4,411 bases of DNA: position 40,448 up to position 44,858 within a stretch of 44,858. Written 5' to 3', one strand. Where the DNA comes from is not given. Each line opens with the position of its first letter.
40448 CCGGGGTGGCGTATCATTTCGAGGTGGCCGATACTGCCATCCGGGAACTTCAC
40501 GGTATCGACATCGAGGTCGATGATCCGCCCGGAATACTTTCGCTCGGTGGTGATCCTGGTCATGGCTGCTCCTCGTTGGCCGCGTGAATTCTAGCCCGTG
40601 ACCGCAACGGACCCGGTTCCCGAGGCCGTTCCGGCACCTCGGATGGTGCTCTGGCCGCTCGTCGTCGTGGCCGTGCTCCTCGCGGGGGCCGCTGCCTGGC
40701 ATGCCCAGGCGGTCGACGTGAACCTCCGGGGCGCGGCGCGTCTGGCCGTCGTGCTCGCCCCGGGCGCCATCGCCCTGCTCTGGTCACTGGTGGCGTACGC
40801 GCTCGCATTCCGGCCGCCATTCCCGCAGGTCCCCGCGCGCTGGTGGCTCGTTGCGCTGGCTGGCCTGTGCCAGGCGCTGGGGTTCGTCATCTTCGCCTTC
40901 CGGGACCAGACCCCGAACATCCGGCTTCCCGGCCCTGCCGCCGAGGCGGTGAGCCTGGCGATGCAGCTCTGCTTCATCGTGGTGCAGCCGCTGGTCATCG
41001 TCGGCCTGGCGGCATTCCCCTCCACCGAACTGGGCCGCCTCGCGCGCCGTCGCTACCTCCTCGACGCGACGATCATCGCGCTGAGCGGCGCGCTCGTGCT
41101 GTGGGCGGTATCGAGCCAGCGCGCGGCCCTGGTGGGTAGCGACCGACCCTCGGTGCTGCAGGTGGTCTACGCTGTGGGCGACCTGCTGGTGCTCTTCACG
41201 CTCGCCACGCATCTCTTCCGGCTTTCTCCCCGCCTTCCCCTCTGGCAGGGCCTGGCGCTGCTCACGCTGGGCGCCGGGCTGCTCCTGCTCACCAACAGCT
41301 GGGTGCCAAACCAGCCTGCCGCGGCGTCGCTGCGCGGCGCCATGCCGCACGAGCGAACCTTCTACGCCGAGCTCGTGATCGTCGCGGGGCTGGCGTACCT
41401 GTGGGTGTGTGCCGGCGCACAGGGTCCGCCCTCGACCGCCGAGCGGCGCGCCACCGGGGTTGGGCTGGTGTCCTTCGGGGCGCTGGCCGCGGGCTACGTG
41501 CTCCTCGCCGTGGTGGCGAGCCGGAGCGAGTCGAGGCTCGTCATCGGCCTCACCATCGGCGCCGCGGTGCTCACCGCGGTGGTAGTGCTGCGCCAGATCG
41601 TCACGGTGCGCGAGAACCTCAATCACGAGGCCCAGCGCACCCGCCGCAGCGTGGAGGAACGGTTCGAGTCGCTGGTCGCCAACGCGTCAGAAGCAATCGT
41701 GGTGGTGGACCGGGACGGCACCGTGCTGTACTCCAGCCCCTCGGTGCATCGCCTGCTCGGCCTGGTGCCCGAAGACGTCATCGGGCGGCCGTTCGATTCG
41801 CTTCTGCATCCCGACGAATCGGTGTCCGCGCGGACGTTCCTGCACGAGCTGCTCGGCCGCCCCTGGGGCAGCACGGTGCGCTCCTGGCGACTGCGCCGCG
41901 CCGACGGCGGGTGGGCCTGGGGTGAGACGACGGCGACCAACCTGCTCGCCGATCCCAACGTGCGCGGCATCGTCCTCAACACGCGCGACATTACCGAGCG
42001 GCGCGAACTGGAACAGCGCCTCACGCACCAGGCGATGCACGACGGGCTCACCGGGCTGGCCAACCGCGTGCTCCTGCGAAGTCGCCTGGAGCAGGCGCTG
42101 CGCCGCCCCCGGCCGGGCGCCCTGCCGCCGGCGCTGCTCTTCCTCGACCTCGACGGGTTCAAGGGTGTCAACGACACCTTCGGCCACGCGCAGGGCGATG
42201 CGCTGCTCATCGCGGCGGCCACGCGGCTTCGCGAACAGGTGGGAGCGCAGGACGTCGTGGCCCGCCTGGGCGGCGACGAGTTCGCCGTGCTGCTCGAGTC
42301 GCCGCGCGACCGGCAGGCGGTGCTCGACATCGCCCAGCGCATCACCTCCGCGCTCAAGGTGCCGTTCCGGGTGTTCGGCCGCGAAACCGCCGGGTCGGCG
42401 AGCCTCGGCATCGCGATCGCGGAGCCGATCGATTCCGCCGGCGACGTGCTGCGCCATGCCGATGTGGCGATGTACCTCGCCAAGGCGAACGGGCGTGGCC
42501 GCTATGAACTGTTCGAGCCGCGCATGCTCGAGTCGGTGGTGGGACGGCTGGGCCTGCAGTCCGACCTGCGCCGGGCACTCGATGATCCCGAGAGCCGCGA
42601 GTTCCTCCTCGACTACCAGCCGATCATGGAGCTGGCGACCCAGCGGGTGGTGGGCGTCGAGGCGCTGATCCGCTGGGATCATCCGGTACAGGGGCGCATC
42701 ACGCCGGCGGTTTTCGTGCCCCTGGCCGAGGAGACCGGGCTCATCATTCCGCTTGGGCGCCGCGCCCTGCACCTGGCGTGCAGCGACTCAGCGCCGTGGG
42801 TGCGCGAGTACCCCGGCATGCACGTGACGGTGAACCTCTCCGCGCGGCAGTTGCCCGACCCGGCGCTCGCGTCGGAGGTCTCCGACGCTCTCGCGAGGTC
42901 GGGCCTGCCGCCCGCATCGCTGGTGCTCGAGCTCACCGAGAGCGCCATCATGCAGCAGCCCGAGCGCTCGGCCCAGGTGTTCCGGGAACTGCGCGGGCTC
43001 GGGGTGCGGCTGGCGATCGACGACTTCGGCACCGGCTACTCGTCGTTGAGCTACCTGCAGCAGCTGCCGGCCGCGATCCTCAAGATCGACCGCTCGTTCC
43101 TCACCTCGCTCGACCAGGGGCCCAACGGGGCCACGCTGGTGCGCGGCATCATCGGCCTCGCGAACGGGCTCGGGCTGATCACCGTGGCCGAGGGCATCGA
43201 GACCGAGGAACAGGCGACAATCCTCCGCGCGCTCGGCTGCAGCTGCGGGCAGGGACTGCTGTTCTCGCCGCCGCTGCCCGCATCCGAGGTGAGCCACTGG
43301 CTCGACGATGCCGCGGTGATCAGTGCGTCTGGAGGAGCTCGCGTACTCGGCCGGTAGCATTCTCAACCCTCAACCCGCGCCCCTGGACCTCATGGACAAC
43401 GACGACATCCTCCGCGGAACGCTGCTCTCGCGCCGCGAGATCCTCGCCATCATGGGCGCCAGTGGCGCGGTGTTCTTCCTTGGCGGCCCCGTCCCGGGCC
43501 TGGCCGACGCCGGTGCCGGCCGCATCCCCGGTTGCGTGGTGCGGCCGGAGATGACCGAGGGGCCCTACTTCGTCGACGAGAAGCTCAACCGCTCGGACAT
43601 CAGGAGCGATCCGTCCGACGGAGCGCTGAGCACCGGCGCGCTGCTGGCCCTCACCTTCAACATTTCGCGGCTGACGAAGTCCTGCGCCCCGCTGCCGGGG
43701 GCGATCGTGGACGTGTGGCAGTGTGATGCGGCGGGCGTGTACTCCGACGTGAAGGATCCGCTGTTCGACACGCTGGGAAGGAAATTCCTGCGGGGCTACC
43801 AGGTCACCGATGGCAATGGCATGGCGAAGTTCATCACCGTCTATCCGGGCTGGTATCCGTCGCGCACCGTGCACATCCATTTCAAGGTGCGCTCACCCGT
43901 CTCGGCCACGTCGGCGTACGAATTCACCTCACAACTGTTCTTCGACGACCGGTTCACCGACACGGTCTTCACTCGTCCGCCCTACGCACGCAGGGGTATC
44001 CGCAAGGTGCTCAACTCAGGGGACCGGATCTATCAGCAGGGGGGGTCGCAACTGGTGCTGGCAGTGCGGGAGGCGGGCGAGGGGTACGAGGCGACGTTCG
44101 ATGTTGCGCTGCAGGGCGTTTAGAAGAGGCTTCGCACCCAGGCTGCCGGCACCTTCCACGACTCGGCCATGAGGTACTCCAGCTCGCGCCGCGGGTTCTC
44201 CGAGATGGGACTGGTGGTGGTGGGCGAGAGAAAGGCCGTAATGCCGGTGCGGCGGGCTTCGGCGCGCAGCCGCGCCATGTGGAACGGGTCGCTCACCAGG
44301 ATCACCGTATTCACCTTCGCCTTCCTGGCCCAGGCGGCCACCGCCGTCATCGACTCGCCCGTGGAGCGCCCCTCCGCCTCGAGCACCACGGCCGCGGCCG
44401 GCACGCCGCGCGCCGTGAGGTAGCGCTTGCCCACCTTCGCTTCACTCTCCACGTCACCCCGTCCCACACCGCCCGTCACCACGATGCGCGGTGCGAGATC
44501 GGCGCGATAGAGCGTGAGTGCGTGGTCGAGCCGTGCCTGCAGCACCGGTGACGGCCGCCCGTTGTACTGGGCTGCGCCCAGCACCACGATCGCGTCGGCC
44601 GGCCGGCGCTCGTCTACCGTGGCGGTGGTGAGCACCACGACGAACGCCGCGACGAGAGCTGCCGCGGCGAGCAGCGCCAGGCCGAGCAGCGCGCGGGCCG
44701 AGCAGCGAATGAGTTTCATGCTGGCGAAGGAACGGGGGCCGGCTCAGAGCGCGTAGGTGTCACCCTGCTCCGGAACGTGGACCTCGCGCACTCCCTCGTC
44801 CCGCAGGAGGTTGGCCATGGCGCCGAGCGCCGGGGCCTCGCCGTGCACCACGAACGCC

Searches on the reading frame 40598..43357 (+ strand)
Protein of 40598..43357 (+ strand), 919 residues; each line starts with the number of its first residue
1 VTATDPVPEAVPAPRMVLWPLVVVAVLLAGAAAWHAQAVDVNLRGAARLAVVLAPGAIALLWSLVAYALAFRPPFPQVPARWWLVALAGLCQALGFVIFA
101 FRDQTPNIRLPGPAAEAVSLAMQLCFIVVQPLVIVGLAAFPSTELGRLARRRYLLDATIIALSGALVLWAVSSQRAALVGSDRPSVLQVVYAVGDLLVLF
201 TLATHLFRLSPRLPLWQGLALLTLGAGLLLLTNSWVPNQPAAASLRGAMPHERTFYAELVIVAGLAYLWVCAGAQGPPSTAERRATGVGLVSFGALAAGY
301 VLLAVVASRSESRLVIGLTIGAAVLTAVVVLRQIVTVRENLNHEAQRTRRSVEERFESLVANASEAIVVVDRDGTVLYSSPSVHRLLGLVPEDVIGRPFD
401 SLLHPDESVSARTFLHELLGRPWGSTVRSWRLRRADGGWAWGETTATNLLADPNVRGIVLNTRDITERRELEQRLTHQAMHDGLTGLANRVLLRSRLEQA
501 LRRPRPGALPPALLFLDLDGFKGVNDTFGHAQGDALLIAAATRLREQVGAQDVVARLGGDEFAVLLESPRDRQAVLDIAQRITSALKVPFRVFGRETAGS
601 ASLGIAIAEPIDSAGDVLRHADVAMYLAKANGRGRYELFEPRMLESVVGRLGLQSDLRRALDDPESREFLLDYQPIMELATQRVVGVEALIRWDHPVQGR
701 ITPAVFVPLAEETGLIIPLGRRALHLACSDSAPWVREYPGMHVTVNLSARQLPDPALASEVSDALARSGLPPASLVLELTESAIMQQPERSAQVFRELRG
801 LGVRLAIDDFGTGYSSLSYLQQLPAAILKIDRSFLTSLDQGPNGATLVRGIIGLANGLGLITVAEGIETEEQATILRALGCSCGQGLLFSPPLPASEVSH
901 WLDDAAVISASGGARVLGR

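Call 55: search_protein_families(library=pfam, proteins=[window:40598-43357:+], max_evalue=0.0001)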
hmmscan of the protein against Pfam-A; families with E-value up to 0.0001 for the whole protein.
window:40598-43357:+ (919 aa): 6 families
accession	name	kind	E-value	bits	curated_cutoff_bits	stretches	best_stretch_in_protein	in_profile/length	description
PF00563.25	EAL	-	7.5e-73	245.2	31.3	1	656-892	3-236/236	EAL domain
PF00990.26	GGDEF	-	2.3e-41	141.7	23.8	1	479-634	1-160/161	Diguanylate cyclase, GGDEF domain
PF08448.16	PAS_4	-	2.2e-11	44.4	23.1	1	362-470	3-110/110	PAS fold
PF00989.32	PAS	-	2.6e-10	40.7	22.6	1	354-465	1-113/113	PAS fold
PF13426.13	PAS_9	-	3.6e-09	37.2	27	1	365-467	2-103/103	PAS domain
PF08447.18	PAS_3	-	8.4e-09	36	25.6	1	377-452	2-77/89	PAS fold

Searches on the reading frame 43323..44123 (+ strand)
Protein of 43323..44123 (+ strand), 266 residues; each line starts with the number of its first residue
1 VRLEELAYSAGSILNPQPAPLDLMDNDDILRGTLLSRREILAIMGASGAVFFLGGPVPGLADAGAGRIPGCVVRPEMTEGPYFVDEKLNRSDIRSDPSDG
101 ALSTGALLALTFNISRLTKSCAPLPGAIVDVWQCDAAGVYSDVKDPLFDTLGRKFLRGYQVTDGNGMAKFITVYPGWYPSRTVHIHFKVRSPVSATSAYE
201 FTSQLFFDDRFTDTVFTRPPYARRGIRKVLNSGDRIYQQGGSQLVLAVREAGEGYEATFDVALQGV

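Call 55: search_protein_families(library=pfam, proteins=[window:43323-44123:+], max_evalue=0.0001)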
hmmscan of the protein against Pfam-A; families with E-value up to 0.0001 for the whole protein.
window:43323-44123:+ (266 aa): 1 family
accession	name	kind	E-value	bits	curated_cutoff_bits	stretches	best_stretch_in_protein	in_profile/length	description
PF00775.27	Dioxygenase_C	-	2.8e-11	43.7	27.3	1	79-207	2-139/182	Dioxygenase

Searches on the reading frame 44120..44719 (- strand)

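Call 55: search_protein_families(library=pfam, proteins=[window:44120-44719:-], max_evalue=0.0001)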
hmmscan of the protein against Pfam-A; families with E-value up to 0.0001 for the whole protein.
window:44120-44719:- (199 aa): 1 family
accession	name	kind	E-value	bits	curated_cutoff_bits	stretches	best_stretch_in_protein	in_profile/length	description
PF02698.23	DUF218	-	1.4e-30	106.4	27.6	1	42-177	1-119/133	DUF218 domain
